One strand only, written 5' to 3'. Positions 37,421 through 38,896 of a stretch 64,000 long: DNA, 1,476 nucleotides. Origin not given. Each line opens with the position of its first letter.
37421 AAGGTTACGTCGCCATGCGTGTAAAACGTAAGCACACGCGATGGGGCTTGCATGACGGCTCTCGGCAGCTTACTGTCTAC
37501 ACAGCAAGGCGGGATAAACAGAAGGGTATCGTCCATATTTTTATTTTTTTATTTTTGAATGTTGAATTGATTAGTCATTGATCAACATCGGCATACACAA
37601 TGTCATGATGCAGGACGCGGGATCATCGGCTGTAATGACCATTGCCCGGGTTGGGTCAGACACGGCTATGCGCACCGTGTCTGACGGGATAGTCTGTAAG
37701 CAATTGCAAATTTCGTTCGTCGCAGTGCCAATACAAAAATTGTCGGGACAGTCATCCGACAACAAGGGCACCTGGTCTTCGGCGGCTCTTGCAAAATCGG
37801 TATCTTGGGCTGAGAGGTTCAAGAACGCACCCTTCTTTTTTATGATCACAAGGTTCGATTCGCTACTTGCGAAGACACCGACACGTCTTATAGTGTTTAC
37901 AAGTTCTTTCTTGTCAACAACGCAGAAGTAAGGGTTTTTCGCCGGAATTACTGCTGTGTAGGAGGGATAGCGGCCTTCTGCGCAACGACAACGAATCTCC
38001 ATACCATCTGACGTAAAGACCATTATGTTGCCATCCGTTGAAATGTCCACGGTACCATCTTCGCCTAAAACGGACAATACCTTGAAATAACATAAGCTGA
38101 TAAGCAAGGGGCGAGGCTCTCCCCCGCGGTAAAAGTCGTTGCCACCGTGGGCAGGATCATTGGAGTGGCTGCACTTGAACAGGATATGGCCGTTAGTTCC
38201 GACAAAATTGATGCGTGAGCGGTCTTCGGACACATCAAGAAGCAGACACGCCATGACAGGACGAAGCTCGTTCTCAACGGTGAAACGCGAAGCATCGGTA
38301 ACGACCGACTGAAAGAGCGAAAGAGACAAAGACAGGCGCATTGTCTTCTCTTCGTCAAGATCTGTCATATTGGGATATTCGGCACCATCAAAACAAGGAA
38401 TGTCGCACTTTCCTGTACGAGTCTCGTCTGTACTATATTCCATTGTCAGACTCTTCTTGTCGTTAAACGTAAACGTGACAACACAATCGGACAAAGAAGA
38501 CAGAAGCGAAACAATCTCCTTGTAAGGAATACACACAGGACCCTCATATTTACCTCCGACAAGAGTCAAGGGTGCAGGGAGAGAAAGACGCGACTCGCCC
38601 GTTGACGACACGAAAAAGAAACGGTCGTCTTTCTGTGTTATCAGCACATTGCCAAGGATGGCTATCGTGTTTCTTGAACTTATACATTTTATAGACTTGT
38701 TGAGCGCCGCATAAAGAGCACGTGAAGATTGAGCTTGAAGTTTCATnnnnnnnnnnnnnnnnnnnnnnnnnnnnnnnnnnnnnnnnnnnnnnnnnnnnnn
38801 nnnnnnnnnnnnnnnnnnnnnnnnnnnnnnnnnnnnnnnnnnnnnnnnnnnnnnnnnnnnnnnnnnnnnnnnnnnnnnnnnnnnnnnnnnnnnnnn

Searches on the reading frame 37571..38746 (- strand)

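Call 29: search_protein_families(library=pfam, proteins=[window:37571-38746:-], max_evalue=0.001)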
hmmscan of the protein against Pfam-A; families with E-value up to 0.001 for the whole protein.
window:37571-38746:- (391 aa): 2 families
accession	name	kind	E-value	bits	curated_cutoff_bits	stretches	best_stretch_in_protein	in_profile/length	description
PF00712.24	DNA_pol3_beta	-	4.1e-13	50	24.4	1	9-127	8-119/120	DNA polymerase III beta subunit, N-terminal domain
PF02768.20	DNA_pol3_beta_3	-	3.4e-08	33.8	27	1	265-387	2-120/121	DNA polymerase III beta subunit, C-terminal domain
